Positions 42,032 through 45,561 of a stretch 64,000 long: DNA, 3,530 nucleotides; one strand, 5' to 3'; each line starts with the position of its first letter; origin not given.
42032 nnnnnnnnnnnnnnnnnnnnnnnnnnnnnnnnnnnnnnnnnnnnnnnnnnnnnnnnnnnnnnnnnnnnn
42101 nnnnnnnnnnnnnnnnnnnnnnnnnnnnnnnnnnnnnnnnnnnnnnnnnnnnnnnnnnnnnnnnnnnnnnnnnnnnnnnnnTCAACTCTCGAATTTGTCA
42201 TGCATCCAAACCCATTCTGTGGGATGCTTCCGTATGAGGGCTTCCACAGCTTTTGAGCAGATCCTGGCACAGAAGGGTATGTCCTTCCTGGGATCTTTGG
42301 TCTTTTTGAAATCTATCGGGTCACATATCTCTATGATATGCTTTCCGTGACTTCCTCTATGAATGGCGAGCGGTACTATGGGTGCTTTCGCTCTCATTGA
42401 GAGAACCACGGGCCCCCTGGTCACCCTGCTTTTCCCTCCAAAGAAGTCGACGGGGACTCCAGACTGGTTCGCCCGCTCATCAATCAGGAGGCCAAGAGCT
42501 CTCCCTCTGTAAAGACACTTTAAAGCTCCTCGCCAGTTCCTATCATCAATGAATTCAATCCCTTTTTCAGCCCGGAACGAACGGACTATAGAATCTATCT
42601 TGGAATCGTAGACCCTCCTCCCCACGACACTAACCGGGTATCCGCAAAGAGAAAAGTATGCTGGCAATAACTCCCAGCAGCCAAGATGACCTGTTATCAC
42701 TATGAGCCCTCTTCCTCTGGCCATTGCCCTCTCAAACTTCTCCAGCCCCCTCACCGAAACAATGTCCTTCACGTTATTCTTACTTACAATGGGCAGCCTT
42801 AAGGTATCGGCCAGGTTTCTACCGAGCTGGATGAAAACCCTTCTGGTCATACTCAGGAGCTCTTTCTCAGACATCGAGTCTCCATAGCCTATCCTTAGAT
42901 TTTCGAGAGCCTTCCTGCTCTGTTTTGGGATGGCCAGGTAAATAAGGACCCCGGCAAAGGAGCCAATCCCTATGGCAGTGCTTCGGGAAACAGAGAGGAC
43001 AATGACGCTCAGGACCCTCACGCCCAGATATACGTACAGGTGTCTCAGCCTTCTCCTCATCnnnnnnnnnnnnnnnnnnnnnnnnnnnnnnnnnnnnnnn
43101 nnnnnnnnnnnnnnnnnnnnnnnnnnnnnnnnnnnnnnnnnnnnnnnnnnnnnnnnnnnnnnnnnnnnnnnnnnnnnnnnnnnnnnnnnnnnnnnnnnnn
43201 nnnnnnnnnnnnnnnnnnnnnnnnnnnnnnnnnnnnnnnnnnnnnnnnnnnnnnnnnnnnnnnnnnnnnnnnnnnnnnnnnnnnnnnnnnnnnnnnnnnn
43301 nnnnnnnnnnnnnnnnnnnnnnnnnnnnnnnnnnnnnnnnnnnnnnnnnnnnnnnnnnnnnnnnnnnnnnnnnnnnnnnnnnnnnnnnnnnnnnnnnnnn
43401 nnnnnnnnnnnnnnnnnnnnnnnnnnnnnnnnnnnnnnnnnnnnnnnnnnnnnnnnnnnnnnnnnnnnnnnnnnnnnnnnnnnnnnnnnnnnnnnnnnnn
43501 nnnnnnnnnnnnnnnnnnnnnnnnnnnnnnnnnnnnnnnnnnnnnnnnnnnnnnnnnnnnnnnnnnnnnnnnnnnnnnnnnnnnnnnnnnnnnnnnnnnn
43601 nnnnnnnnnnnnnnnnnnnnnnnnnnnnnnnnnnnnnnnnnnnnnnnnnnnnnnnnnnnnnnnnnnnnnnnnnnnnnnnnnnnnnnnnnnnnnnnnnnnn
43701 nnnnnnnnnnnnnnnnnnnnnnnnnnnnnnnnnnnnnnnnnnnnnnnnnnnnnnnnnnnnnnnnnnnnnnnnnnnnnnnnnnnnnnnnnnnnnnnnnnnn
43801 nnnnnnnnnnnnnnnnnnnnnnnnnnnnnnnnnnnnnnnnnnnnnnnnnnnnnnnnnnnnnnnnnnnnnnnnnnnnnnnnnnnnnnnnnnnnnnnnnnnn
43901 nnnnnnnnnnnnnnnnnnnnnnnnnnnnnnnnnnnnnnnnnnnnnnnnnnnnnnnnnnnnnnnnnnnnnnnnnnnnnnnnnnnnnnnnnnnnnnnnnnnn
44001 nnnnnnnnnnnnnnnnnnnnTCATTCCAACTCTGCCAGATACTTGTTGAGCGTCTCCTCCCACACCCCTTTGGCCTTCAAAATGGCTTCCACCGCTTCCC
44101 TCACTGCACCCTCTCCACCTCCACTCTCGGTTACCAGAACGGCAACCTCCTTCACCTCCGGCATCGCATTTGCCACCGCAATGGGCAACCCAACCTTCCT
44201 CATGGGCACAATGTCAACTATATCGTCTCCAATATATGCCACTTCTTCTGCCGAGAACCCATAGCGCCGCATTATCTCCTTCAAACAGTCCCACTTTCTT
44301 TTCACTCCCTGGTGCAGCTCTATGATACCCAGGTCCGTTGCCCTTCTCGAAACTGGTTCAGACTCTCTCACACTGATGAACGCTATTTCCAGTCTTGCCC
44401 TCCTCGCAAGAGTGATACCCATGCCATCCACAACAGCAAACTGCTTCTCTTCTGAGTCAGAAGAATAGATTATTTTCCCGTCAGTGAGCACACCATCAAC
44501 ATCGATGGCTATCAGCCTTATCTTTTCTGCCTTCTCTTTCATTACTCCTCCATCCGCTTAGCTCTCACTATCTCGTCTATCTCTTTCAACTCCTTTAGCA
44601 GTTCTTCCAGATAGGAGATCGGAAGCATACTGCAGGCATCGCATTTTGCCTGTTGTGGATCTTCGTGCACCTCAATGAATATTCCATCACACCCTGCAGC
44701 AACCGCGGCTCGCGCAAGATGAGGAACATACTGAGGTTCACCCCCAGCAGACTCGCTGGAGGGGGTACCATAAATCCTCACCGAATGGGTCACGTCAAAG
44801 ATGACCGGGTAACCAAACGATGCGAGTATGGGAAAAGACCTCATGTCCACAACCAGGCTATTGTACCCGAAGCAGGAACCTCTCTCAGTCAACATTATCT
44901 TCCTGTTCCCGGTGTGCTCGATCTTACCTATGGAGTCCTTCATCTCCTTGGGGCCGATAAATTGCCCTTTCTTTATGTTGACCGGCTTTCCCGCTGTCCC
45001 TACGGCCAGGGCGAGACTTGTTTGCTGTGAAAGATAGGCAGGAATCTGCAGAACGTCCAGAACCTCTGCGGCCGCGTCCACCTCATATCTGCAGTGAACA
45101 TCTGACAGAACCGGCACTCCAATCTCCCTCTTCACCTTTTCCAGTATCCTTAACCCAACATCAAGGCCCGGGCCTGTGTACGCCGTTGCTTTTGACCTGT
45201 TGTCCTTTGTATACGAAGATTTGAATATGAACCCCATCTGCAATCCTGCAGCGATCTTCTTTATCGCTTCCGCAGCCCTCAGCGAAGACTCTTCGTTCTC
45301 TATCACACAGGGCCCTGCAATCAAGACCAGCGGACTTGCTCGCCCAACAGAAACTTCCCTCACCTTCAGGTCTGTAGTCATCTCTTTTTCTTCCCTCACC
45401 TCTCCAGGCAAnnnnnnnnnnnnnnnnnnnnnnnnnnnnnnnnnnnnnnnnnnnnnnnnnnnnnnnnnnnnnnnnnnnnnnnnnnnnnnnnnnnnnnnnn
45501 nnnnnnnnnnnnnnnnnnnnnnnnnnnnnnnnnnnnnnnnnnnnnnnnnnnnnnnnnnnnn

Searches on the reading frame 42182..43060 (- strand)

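Call 86: search_protein_families(library=ncbifam, proteins=[window:42182-43060:-], max_evalue=1e-25)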
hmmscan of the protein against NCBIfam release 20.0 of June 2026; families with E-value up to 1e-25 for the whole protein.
window:42182-43060:- (292 aa): 2 families
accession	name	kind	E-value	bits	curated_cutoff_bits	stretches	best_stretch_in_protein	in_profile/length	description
NF006270.0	PRK08419.1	equivalog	5.6e-46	157.2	248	1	14-292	10-290/298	lipid A biosynthesis lauroyl acyltransferase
NF005120.0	PRK06553.1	equivalog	6.5e-28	97.9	273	1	46-291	58-307/308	lipid A biosynthesis lauroyl acyltransferase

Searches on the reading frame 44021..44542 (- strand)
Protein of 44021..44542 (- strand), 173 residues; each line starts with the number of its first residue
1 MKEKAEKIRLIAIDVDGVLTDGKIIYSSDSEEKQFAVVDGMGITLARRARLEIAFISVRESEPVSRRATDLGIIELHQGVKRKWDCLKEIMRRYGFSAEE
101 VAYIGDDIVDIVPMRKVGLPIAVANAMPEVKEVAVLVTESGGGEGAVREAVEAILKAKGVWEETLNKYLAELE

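Call 86: search_protein_families(library=ncbifam, proteins=[window:44021-44542:-], max_evalue=1e-25)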
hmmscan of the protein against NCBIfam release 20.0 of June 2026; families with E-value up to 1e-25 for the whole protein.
window:44021-44542:- (173 aa): 4 families
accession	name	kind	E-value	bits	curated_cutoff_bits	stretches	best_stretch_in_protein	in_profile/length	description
TIGR01670.1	KdsC-phosphatas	subfamily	4e-47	160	106.95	1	8-158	1-152/154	3-deoxy-D-manno-octulosonate 8-phosphate phosphatase, YrbI family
NF007019.0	PRK09484.1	equivalog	4.6e-43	147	208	1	3-163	20-181/187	3-deoxy-manno-octulosonate-8-phosphatase KdsC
TIGR02726.1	phenyl_P_delta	equivalog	4.6e-41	140.8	281.95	1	3-167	2-167/169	phenylphosphate carboxylase subunit delta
NF058599.1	KDN-9-PPhBT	equivalog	3.4e-33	115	180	1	8-156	2-151/152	3-deoxy-D-glycero-D-galacto-nonulopyranosonate 9-phosphatase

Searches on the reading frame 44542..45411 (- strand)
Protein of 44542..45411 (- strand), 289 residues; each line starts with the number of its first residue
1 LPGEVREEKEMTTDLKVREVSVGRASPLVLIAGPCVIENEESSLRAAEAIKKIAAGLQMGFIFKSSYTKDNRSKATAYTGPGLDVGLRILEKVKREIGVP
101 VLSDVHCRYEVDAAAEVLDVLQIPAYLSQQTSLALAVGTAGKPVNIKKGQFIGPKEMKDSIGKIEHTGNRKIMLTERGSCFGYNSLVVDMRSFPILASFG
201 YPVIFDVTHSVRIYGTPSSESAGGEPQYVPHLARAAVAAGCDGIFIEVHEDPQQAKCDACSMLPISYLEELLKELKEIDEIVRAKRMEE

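Call 86: search_protein_families(library=ncbifam, proteins=[window:44542-45411:-], max_evalue=1e-25)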
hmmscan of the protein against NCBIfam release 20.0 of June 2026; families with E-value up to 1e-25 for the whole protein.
window:44542-45411:- (289 aa): 8 families
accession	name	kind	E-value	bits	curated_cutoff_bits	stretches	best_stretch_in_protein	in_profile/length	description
NF003543.0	PRK05198.1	equivalog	3.1e-108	360.9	242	1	14-283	4-272/273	3-deoxy-8-phosphooctulonate synthase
TIGR01362.1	KDO8P_synth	equivalog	1.7e-102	342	314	1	27-283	2-257/258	3-deoxy-8-phosphooctulonate synthase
NF009109.0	PRK12457.1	equivalog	3.9e-85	285.5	457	1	18-284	7-274/281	3-deoxy-8-phosphooctulonate synthase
NF006421.0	PRK08673.1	subfamily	2.1e-43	148.9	335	1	6-284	74-335/338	3-deoxy-7-phosphoheptulonate synthase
TIGR01361.1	DAHP_synth_Bsub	equivalog_domain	2.5e-36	125.4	267.75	1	8-276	7-258/260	3-deoxy-7-phosphoheptulonate synthase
NF009933.0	PRK13396.1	subfamily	1.4e-33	116.4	486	1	17-283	91-342/352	3-deoxy-7-phosphoheptulonate synthase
NF041229.1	BagF_FevY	exception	2.1e-32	112.7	700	1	14-276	78-323/340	phospho-2-dehydro-3-deoxyheptonate aldolase BagF/FevY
NF009239.0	PRK12595.1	equivalog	1.3e-31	109.9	279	1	6-281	98-356/360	bifunctional 3-deoxy-7-phosphoheptulonate synthase/chorismate mutase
